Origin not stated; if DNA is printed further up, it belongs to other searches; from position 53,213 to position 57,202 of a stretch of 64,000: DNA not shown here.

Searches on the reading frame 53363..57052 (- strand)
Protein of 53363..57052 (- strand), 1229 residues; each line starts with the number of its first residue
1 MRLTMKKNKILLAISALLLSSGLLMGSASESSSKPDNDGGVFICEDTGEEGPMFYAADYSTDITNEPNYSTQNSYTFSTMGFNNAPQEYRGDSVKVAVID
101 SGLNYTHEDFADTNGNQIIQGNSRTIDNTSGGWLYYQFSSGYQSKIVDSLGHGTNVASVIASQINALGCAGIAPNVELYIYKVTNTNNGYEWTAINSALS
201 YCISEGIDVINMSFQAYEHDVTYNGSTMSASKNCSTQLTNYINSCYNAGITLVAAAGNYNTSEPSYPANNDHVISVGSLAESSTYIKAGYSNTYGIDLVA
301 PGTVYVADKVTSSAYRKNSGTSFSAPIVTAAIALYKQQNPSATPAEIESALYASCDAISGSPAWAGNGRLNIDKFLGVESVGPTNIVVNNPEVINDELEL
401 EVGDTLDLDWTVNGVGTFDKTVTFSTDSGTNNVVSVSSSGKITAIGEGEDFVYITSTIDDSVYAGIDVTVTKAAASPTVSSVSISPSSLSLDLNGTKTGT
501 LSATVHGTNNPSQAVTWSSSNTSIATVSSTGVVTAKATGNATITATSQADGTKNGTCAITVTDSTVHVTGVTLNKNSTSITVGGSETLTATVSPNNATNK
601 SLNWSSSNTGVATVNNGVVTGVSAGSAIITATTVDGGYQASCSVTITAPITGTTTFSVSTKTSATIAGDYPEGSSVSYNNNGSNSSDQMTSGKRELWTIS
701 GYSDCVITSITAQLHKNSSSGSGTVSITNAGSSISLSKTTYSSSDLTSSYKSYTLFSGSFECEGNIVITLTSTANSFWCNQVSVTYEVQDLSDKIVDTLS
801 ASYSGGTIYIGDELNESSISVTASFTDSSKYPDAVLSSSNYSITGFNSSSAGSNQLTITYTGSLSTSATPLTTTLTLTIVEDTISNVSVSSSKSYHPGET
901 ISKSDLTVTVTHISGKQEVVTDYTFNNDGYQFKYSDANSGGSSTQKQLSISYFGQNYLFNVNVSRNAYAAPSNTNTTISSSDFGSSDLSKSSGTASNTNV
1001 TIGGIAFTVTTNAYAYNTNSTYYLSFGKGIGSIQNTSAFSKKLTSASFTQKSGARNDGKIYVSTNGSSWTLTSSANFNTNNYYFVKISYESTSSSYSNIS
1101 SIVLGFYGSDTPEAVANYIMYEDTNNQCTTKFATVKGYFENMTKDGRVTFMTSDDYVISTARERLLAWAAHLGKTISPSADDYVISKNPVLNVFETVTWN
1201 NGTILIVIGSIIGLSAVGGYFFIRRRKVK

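Call 59: search_protein_families(library=pfam, proteins=[window:53363-57052:-], max_evalue=0.000001)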
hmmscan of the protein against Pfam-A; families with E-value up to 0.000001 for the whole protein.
window:53363-57052:- (1229 aa): 3 families
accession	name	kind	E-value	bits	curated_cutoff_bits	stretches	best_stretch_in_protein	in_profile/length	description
PF00082.27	Peptidase_S8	-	2.5e-39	135.8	21.8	1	91-355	1-273/288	Subtilase family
PF02368.24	Big_2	-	9.3e-27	93.2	22.8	2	479-554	2-74/79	Bacterial Ig-like domain (group 2)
PF07523.18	Big_3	-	6.4e-07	30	21.2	1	807-866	7-60/68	Bacterial Ig-like domain (group 3)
